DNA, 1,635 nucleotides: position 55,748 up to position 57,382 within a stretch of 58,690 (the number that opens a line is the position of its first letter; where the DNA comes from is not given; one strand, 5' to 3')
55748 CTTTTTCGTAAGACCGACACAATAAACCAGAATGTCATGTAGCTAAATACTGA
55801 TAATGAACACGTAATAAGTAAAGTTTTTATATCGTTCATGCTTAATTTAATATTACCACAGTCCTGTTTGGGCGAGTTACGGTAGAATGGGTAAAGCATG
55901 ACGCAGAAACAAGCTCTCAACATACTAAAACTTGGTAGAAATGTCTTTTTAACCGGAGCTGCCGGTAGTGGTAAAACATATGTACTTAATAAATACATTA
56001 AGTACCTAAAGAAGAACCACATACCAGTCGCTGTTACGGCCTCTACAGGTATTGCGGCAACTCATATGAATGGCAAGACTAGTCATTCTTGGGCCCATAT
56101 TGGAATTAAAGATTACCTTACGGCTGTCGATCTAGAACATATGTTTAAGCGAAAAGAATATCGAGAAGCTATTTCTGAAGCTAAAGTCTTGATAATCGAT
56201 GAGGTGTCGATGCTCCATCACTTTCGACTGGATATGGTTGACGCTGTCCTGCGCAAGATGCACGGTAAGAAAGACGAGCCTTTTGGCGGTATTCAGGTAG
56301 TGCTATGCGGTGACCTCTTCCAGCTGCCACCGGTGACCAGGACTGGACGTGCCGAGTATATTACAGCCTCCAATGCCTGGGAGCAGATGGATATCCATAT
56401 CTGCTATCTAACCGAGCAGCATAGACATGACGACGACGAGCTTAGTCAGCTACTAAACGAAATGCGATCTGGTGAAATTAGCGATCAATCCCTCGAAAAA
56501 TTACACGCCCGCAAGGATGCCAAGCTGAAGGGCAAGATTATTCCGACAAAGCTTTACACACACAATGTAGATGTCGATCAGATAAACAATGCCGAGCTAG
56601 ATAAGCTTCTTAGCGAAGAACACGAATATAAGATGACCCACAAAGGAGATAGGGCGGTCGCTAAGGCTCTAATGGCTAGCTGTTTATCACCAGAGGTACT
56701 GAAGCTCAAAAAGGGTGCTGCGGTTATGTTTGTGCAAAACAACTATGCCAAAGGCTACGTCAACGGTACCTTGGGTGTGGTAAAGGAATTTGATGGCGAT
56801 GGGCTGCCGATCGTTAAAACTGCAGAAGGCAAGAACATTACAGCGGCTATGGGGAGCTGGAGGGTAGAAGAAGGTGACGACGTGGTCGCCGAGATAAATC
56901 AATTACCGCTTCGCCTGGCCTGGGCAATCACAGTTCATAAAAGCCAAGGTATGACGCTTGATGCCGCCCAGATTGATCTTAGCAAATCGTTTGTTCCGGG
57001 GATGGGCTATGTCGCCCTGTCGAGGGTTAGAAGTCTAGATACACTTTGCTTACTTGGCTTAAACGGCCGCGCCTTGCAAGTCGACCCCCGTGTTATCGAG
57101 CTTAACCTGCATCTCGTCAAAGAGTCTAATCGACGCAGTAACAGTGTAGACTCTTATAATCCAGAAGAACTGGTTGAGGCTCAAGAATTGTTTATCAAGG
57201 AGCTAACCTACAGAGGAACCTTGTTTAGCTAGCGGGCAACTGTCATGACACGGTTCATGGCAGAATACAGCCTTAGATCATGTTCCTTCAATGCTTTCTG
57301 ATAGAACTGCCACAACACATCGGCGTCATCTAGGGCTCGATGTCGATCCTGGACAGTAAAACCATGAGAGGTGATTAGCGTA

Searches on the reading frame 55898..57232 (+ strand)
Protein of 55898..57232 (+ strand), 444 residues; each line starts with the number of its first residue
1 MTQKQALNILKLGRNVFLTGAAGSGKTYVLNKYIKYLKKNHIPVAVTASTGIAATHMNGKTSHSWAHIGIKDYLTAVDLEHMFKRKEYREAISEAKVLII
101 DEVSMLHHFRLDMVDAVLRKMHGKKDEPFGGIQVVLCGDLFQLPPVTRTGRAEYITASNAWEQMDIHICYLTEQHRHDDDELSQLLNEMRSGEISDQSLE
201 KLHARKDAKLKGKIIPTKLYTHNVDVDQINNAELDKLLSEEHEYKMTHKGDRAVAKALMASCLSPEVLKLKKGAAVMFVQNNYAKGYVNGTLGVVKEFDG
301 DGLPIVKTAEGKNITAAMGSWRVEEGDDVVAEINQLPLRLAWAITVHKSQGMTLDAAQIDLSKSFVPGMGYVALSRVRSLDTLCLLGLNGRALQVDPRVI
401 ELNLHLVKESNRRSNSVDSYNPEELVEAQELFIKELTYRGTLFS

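Call 96: search_protein_families(library=pfam, proteins=[window:55898-57232:+], max_evalue=0.00001)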
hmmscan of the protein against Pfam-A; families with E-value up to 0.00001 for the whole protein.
window:55898-57232:+ (444 aa): 6 families
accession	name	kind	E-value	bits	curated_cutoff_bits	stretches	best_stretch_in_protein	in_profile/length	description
PF05970.20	PIF1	-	1.1e-40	140.1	25.9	1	10-196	19-219/223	PIF1-like helicase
PF13604.12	AAA_30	-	1.4e-18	67.8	27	1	3-205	6-183/191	AAA domain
PF13245.12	AAA_19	-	8.4e-18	65.3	25.1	1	3-147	1-133/134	AAA domain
PF21530.3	Pif1_2B_dom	-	1.4e-08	34.7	23.9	1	257-298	5-47/47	DNA helicase Pif1, 2B domain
PF13401.12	AAA_22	-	8e-07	29.9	27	1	14-139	6-123/130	AAA domain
PF01443.25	Viral_helicase1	-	1.2e-06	28.9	21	0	18-109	3-74/228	Viral superfamily 1 RNA helicase core domain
